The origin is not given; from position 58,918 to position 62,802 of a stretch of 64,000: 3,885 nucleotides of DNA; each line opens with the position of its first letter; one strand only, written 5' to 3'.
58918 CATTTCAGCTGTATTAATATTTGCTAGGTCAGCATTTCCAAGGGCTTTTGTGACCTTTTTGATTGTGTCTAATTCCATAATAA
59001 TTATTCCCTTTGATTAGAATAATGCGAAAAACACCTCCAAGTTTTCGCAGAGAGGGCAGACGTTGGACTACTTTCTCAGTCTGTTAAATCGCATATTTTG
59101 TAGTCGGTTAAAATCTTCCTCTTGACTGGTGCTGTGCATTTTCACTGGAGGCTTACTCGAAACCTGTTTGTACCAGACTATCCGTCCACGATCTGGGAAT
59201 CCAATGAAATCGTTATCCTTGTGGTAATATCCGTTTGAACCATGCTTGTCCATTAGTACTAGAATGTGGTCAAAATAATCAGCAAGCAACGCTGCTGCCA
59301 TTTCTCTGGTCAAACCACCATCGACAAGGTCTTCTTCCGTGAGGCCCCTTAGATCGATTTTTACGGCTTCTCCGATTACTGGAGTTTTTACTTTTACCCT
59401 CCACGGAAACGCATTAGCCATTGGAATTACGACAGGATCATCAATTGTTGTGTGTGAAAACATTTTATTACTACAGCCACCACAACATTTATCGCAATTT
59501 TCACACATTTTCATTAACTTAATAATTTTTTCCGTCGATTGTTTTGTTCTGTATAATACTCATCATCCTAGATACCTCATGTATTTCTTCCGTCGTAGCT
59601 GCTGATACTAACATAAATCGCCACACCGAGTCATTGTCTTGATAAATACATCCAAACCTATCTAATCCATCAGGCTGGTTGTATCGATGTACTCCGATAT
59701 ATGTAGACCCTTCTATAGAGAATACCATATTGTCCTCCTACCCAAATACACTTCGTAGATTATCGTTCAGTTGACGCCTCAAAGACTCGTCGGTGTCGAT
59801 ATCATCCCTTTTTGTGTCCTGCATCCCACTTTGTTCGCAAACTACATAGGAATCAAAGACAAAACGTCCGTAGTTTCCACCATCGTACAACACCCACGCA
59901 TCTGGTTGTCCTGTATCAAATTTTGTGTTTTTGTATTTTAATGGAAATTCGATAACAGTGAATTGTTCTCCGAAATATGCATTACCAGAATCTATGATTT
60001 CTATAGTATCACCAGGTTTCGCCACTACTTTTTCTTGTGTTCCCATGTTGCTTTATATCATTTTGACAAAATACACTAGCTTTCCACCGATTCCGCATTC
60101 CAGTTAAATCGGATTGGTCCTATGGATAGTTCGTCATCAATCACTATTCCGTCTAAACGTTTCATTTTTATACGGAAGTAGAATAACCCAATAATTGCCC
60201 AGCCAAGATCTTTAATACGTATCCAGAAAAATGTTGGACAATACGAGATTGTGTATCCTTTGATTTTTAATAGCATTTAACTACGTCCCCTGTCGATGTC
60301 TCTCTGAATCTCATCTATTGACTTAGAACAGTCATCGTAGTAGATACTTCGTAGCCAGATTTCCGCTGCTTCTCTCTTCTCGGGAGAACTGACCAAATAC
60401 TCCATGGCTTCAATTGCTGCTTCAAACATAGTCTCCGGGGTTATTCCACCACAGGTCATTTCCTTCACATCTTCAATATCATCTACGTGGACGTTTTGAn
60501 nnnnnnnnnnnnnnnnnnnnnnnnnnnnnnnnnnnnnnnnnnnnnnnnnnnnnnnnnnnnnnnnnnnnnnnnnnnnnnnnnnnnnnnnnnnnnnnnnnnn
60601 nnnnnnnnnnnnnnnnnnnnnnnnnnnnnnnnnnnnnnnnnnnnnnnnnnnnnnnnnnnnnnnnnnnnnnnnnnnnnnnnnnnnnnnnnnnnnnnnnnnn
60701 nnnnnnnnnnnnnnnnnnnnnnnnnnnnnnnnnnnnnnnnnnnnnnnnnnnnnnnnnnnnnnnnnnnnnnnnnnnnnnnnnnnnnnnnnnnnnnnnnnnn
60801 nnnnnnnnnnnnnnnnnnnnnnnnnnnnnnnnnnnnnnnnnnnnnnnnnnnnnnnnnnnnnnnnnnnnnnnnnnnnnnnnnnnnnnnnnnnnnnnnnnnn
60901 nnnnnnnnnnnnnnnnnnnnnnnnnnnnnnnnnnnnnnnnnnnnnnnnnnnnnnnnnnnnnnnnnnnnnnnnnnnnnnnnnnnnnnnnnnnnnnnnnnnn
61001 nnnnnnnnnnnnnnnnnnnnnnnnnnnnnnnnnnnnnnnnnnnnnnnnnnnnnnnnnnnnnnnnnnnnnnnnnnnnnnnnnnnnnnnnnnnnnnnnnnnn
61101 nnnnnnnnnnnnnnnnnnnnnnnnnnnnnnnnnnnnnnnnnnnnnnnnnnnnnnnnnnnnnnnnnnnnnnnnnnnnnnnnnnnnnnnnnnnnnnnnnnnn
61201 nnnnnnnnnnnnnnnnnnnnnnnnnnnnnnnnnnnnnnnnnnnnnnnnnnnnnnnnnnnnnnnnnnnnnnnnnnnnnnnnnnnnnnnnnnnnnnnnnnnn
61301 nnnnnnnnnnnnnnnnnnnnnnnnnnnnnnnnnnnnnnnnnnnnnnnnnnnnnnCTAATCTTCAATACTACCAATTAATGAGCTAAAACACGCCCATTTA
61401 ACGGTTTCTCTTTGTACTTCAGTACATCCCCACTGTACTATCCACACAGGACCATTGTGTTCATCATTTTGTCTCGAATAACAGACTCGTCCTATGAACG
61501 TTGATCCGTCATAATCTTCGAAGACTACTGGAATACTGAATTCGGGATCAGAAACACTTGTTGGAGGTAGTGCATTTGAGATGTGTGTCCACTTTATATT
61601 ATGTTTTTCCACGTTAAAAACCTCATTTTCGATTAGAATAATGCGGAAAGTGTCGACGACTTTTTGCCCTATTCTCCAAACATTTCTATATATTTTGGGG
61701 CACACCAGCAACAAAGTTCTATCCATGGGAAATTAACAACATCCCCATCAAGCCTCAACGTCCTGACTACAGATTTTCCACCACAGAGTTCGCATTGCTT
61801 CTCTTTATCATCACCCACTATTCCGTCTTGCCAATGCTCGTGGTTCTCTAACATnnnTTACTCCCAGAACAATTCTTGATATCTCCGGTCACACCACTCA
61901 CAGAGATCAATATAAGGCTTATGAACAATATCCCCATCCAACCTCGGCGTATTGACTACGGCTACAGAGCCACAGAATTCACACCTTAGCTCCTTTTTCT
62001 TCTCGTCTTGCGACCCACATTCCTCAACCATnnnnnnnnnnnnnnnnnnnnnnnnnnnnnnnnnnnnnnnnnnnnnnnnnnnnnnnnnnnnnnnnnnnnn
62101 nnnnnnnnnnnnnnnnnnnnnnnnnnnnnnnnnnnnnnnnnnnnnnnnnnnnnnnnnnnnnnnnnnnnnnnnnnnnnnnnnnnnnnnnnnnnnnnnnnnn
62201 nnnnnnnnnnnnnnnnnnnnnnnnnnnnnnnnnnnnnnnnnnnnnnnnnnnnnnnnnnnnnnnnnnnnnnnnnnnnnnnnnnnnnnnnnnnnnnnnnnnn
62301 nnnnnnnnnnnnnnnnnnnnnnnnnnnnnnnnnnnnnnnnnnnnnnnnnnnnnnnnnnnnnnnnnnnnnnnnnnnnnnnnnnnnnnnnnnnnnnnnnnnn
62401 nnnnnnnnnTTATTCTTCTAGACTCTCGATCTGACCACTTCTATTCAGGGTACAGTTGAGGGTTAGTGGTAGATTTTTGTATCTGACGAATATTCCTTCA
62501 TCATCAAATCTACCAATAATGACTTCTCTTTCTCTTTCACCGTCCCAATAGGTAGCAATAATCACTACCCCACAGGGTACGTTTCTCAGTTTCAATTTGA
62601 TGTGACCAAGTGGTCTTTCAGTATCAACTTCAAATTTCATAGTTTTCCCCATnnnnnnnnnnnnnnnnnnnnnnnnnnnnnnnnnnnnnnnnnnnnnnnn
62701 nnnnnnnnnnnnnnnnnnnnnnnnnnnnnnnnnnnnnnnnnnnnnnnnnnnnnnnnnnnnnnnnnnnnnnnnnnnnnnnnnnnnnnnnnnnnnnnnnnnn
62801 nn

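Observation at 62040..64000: At least 1.7 kb of ORF-poor, GC-enriched, helix-rich sequence at the upstream end of the gene array: candidate giant structured RNA(s)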

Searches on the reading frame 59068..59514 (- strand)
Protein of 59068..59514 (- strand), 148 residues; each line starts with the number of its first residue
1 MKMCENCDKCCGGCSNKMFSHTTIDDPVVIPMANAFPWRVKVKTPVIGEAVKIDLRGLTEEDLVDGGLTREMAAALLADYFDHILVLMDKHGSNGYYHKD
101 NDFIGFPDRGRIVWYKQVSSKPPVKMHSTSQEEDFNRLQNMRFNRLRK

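Call 15: find_related_loci(query=window:59068-59514:-, collection=viral_contigs, flank=10000)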
Query window:59068-59514:- (148 aa) in viral_contigs; peptide patterns used: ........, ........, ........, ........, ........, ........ (x = any residue, [..] = any of these).
5 stretches matched a pattern, but none encodes a relative of the query by tblastn (E <= 1e-3).

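Call 18: find_encoding_contigs(protein=window:59068-59514:-, flank=10000, max_places=10)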
Protein window:59068-59514:- (148 aa): 3 contigs read that carry it; 1 place shown.
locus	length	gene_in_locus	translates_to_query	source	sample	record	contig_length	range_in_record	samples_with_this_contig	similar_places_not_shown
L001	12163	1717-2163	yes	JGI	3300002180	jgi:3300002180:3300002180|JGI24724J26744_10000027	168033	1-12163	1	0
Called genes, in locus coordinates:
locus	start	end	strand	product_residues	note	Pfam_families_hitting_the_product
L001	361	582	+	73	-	-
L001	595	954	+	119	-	-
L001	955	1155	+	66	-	-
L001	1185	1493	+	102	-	-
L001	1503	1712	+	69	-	-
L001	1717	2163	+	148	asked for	-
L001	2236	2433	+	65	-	-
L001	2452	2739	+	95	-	-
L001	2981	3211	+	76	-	-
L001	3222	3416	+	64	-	-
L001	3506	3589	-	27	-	-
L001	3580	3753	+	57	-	-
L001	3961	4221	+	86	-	-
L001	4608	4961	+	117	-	-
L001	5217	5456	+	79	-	-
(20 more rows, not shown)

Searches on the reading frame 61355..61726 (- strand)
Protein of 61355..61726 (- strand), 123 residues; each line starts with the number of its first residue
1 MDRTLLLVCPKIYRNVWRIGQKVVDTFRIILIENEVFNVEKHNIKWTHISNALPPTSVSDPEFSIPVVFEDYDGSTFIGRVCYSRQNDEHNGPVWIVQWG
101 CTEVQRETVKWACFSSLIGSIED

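Call 14: find_related_loci(query=window:61355-61726:-, collection=viral_contigs, flank=10000)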
Query window:61355-61726:- (123 aa) in viral_contigs; peptide patterns used: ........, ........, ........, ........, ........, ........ (x = any residue, [..] = any of these).
2 stretches matched a pattern, but none encodes a relative of the query by tblastn (E <= 1e-3).

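Call 17: find_encoding_contigs(protein=window:61355-61726:-, flank=10000, max_places=10)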
Protein window:61355-61726:- (123 aa): no gene with exactly this product is on record in the collection.

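Call 65: search_protein_families(library=pfam, proteins=[window:61355-61723:-], max_evalue=0.1)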
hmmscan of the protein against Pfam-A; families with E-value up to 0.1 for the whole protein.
window:61355-61723:- (122 aa): 0 families

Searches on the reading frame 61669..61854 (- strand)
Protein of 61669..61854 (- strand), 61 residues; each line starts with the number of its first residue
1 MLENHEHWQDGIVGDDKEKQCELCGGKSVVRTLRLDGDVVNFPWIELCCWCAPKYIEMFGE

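Call 20: find_encoding_contigs(protein=window:61669-61854:-, flank=10000, max_places=10)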
Protein window:61669-61854:- (61 aa): 3 contigs read that carry it; 1 place shown.
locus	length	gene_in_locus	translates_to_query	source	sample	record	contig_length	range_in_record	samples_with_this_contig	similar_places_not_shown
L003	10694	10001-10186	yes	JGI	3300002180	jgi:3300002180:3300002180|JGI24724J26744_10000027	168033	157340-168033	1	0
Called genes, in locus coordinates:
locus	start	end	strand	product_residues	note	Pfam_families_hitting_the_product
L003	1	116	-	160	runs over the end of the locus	-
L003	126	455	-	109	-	-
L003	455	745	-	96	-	-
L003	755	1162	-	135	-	-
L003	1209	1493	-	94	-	-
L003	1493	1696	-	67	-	-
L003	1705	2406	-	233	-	-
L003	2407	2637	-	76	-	-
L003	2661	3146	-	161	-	-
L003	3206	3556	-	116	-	-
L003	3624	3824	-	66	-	-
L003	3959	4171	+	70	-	-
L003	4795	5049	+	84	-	-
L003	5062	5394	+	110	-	-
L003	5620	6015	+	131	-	-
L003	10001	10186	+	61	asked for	-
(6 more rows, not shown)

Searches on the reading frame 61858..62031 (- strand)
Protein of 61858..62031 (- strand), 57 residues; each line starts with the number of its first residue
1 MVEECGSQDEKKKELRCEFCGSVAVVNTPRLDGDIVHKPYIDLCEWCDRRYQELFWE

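Call 19: find_encoding_contigs(protein=window:61858-62031:-, flank=10000, max_places=10)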
Protein window:61858-62031:- (57 aa): 3 contigs read that carry it; 1 place shown.
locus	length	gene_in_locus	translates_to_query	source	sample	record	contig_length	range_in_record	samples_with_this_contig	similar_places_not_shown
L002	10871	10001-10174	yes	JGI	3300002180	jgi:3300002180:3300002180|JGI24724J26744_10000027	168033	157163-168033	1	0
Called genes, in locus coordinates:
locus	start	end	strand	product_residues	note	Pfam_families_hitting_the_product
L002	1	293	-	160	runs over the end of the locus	-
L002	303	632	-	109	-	-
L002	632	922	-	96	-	-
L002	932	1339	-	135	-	-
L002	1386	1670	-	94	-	-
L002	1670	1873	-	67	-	-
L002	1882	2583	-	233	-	-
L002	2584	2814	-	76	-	-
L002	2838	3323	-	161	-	-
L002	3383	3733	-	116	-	-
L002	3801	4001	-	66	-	-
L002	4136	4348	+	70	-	-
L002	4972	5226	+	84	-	-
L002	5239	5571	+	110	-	-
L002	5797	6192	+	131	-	-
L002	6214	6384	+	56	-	-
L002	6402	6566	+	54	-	-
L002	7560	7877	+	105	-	-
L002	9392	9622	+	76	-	-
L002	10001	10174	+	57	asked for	-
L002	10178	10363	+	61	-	-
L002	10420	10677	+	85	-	-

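Call 29: search_protein_families(library=phrogs, proteins=[L002:1882-2583:-, L002:2838-3323:-, L002:932-1339:-, L002:303-632:-, L002:3383-3733:-, L002:5797-6192:+, L002:5239-5571:+, L002:7560-7877:+, L002:4972-5226:+, L002:9380-9622:+], max_evalue=0.01)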
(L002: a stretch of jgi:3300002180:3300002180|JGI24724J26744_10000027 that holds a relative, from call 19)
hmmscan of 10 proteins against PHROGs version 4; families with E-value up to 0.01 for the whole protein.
L002:1882-2583:- (233 aa): 0 families

L002:2838-3323:- (161 aa): 0 families

L002:932-1339:- (135 aa): 0 families

L002:303-632:- (109 aa): 7 families
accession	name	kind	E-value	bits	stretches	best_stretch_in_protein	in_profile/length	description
phrog_27975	-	unknown function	1.5e-18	68.1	1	4-108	6-104/107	-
phrog_22300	-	unknown function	1.1e-13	52.3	1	4-109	3-108/110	-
phrog_21617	-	unknown function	2.2e-07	32.3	1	4-76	4-77/119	-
phrog_12330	-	unknown function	0.00013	23.4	1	4-69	3-73/106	-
phrog_14336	-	unknown function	0.0061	16.9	1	74-108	159-193/363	-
phrog_5574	-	unknown function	0.008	17.8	0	45-109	29-91/94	-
phrog_37183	-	unknown function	0.0096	17.4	0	69-96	35-63/76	-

L002:3383-3733:- (116 aa): 0 families

L002:5797-6192:+ (131 aa): 0 families

L002:5239-5571:+ (110 aa): 0 families

L002:7560-7877:+ (105 aa): 1 family
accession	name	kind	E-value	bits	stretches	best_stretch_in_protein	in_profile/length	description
phrog_36104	-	unknown function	0.0019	19.7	1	40-70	25-55/64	-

L002:4972-5226:+ (84 aa): 0 families

L002:9380-9622:+ (80 aa): 0 families

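Call 49: find_related_loci(query=A2, collection=metagenome_contigs, flank=4000)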
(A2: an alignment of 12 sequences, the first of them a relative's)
Query A2 (105 aa) in metagenome_contigs; peptide patterns used: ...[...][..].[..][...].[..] (x = any residue, [..] = any of these).
159 stretches matched a pattern; 41 encode a relative of the query (tblastn E <= 1e-3); 41 distinct loci.
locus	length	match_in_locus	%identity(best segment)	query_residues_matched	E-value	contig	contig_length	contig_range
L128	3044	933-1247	75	1-104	3e-49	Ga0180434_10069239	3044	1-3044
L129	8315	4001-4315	75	1-104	3e-49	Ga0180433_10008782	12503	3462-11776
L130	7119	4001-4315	71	1-104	4e-47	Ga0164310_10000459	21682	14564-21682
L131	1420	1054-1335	70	11-104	1e-41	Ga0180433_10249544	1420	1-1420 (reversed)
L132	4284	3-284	66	11-104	2e-38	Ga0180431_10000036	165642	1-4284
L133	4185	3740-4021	65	11-104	1e-37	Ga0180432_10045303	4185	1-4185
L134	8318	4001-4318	60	1-104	4e-37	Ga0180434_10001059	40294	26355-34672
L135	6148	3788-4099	57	1-104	1e-36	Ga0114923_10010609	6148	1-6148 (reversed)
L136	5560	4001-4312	59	1-104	8e-37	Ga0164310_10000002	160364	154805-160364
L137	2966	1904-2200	58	6-104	2e-36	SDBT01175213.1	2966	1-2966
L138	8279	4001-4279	62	11-103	2e-36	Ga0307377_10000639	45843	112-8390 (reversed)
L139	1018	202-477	62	13-104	1e-37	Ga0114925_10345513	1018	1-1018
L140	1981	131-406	61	13-104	1e-35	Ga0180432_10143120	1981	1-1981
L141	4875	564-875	56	1-104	1e-35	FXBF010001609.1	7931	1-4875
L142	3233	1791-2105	58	1-104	2e-35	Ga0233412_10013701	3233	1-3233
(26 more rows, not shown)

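Call 65: search_protein_families(library=pfam, proteins=[L002:7560-7874:+, L002:5797-6189:+, L002:5239-5568:+, L002:4694-4966:+, L002:6402-6563:+, L002:6214-6381:+, L002:4972-5223:+, window:61858-62028:-], max_evalue=0.1)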
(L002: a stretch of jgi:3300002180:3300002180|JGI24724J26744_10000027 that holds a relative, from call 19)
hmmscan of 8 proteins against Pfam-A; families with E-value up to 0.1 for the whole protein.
L002:7560-7874:+ (105 aa): 1 family
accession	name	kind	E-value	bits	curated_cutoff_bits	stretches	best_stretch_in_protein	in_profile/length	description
PF19167.5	DUF5849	-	0.037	14.2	26.9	1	34-97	79-144/200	Family of unknown function (DUF5849)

L002:5797-6189:+ (131 aa): 0 families

L002:5239-5568:+ (110 aa): 0 families

L002:4694-4966:+ (91 aa): 0 families

L002:6402-6563:+ (54 aa): 5 families
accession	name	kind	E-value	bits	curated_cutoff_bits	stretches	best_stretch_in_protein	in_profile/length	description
PF13240.11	Zn_Ribbon_1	-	0.022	15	25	0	18-22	16-20/23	zinc-ribbon domain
PF09297.16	Zn_ribbon_NUD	-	0.028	14.5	24.8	0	17-25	23-31/32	NADH pyrophosphatase zinc ribbon domain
PF25447.1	RING_ZNF598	-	0.061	14.1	27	1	14-38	22-46/90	ZNF598 RING finger domain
PF06677.18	Auto_anti-p27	-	0.071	13.6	24.1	0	16-38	16-40/40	Sjogren's syndrome/scleroderma autoantigen 1 (Autoantigen p27)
PF11682.14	Zn_ribbon_11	-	0.099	12.7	24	0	29-43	16-30/37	Probable zinc-ribbon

L002:6214-6381:+ (56 aa): 0 families

L002:4972-5223:+ (84 aa): 0 families

window:61858-62028:- (56 aa): 3 families
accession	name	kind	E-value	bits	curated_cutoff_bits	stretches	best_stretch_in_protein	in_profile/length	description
PF08271.17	Zn_Ribbon_TF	-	0.023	14.7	29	1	3-22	5-28/43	TFIIB zinc-binding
PF21319.3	zf-FCS_1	-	0.03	14.8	26.6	0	14-27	1-14/31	Zinc finger, FCS-type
PF02748.20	PyrI_C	-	0.066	13.5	23.4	0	8-22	28-42/48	Aspartate carbamoyltransferase regulatory chain, metal binding domain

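Call 69: find_homologous_proteins(query=A2, max_evalue=0.001)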
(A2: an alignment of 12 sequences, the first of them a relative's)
Query A2 (12 sequences) (105 aa, profile of the alignment): 247 proteins with E <= 0.001 among 2473 candidates; the best 120 are listed.
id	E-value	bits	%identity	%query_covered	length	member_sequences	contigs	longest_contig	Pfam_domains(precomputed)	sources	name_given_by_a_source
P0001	3.6e-38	148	57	99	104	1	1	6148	-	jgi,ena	-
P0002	5.9e-38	147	60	99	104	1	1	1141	-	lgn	-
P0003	6.8e-38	147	59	99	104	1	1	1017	-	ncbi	-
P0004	1.1e-37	146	59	99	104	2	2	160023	-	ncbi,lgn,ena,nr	ncbi:MAG: hypothetical protein DRJ03_00885 [Chloroflexi bacterium]|nr:MAG: hypothetical protein DRJ0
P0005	1.3e-37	146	61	88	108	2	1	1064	-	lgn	-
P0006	1.6e-37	145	60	99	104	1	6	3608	-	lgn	-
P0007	1.6e-37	145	70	90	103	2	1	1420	-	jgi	-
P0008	2.0e-37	145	56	99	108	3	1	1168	-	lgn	-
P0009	3.2e-37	145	64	90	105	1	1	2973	-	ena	-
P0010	3.3e-37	144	65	90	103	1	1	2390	-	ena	-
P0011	4.0e-37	144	63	95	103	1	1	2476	-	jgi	jgi:hypothetical protein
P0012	4.9e-37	144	59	99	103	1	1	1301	-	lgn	-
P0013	5.2e-37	144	61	92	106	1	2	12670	-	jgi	jgi:hypothetical protein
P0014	5.4e-37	144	65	90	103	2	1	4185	-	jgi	-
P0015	6.3e-37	144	60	92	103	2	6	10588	-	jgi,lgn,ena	-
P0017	6.5e-37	144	67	90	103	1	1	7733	-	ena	-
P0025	1.7e-36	142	65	88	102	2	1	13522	-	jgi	jgi:hypothetical protein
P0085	2.6e-34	135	64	90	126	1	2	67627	-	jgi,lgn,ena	-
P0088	3.2e-34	135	71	76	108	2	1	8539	-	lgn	-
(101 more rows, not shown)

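Call 72: find_encoding_contigs(protein=P0088, flank=4000, max_places=3)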
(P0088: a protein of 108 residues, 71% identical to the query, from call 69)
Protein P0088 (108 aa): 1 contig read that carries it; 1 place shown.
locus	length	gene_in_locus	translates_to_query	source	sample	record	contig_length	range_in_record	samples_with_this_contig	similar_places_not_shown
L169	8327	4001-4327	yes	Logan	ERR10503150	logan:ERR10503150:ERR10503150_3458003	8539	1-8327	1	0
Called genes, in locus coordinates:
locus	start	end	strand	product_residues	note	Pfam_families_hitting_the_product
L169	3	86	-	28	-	?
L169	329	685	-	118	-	-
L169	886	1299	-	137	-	-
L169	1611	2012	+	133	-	-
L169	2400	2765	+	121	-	-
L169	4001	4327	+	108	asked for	-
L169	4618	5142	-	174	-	-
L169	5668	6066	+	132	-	-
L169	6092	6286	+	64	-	-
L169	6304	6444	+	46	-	-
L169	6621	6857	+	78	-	-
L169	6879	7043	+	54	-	-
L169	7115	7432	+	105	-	-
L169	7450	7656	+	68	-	-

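Call 73: find_encoding_contigs(protein=P0017, flank=4000, max_places=3)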
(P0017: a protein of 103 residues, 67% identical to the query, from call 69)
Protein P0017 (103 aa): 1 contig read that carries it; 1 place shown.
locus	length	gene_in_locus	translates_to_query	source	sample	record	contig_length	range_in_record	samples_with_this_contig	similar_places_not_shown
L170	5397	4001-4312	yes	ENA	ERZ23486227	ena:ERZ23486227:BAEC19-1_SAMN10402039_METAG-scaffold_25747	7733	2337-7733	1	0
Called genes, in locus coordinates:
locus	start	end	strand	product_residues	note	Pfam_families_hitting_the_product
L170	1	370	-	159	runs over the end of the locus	PF04218:CENP-B_N (faint)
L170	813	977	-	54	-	-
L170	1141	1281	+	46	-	-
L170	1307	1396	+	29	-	-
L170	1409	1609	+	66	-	-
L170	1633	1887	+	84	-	-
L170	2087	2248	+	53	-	-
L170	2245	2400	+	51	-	-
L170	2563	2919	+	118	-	-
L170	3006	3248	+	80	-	-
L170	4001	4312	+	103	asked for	-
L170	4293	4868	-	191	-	-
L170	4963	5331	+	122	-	-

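Call 74: find_encoding_contigs(protein=P0025, flank=4000, max_places=3)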
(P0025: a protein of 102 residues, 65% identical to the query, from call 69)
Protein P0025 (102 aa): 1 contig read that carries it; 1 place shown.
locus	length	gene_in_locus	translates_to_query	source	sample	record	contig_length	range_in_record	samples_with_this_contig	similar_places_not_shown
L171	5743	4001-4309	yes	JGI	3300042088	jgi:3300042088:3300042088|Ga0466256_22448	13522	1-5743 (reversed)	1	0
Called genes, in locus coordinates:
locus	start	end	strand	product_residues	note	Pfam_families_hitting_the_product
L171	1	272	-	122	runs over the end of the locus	-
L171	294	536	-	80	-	-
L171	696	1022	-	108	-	-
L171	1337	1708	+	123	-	-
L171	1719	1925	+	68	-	-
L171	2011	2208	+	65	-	-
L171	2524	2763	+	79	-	-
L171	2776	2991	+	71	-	-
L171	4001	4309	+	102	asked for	-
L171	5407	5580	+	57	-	-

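Call 75: find_encoding_contigs(protein=P0085, flank=4000, max_places=3)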
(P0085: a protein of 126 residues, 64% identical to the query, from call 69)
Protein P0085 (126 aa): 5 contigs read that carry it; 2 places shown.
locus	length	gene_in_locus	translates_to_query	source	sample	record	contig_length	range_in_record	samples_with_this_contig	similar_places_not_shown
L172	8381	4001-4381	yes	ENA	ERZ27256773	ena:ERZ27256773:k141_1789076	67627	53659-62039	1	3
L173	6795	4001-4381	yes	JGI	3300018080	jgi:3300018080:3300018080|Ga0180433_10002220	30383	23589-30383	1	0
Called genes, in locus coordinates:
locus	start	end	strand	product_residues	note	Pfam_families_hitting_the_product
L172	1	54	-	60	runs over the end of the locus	-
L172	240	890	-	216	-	PF02796:HTH_7 (faint), PF04545:Sigma70_r4 (faint), PF08765:Mor (faint), PF13384:HTH_23 (faint), PF13518:HTH_28 (faint), PF13560:HTH_31 (faint), PF13392:HNH_3, PF01381:HTH_3 (weak)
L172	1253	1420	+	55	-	-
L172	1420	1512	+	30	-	-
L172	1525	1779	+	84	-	-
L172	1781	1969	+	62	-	-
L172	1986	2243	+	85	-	-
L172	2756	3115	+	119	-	-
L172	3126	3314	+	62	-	-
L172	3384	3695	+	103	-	-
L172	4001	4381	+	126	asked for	-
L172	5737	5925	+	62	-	-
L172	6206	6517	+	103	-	-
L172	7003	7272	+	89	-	-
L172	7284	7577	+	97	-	-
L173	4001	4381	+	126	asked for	-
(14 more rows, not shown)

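Call 76: predict_structure(alignment_id=A5)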
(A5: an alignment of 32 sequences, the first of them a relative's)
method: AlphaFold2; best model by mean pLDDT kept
length: 105 residues; sequences in the alignment: 32
mean_pLDDT: 88.7   pTM: 0.70
mean pLDDT of the five models: 88.7, 87.9, 86.1, 85.8, 85.2
residues with pLDDT >= 90: 83; 70-90: 9; 50-70: 7; < 50: 6
segments of 3 or more residues with pLDDT < 50: 1-6
pLDDT, mean of each block of 10 residues (from residue 1): 49 86 96 95 97 97 94 93 92 88 88
secondary structure, 60 per line:
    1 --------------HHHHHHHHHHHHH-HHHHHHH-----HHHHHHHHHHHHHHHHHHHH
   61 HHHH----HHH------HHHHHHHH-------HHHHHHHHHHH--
elements in order: H15-27 H29-35 H41-64 H78-85 H93-103

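Call 82: fold_search(model_id=the predicted structure, library=pdb)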
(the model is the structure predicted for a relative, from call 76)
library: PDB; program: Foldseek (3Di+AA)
matches with E <= 10: 2; with E <= 0.001: 0
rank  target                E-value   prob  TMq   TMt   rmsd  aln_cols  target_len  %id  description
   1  1wty_C                6.3e+00  0.02  0.17  0.17  10.2        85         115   14  Crystal structure of a probable nucleotidyl transferase protein from thermus thermophilus HB8 (released 2004-12-07)
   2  7vzr_a                9.2e+00  0.07  0.29  0.04  10.0        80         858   16  Structure of the Acidobacteria homodimeric reaction center bound with cytochrome c (the smaller form) (released 2022-12-28)

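Call 84: fold_search(model_id=the predicted structure, library=viral)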
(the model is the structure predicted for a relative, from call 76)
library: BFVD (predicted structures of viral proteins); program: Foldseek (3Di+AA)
matches with E <= 10: 8; with E <= 0.001: 0
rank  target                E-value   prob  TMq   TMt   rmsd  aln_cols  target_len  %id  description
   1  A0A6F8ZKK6            3.5e+00  0.14  0.23  0.04  10.0        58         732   24  Phage internal virion protein [Xylella phage Cota]
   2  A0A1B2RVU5            5.5e+00  0.09  0.32  0.12  12.2        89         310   11  Uncharacterized protein [Lymphocystis disease virus 3]
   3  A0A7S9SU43            6.3e+00  0.03  0.22  0.06  14.9       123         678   11  Uncharacterized protein [Virus NIOZ-UU157]
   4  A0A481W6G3            7.1e+00  0.08  0.20  0.09  11.4        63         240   21  Uncharacterized protein [Fusobacterium phage Fnu1]
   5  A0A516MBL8            7.6e+00  0.03  0.24  0.21  17.9       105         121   16  (no name in the UniProt tables at hand)
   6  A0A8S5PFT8            7.6e+00  0.03  0.22  0.19  14.4       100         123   25  Uncharacterized protein [Caudovirales sp. ctbaM10]
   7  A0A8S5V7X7            8.1e+00  0.08  0.19  0.22   9.4        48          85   14  Uncharacterized protein [Siphoviridae sp. ctHn727]
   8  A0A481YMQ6            8.6e+00  0.12  0.30  0.13  14.4        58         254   14  Uncharacterized protein (Fragment) [Pithovirus LCDPAC01]

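Call 110: find_related_loci(query=A5, collection=genome_contigs, flank=3000)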
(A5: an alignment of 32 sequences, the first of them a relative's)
Query A5 (105 aa) in genome_contigs; peptide patterns used: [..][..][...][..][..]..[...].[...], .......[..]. (x = any residue, [..] = any of these).
600 stretches matched a pattern, but none encodes a relative of the query by tblastn (E <= 1e-3).

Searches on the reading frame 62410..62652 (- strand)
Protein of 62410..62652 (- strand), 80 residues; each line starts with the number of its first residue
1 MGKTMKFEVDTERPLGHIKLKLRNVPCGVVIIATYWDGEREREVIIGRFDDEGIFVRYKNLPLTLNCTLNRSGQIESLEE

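Call 16: find_encoding_contigs(protein=window:62410-62652:-, flank=10000, max_places=10)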
Protein window:62410-62652:- (80 aa): no gene with exactly this product is on record in the collection.

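Call 65: search_protein_families(library=pfam, proteins=[window:62410-62649:-], max_evalue=0.1)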
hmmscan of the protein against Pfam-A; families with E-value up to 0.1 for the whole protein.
window:62410-62649:- (79 aa): 0 families
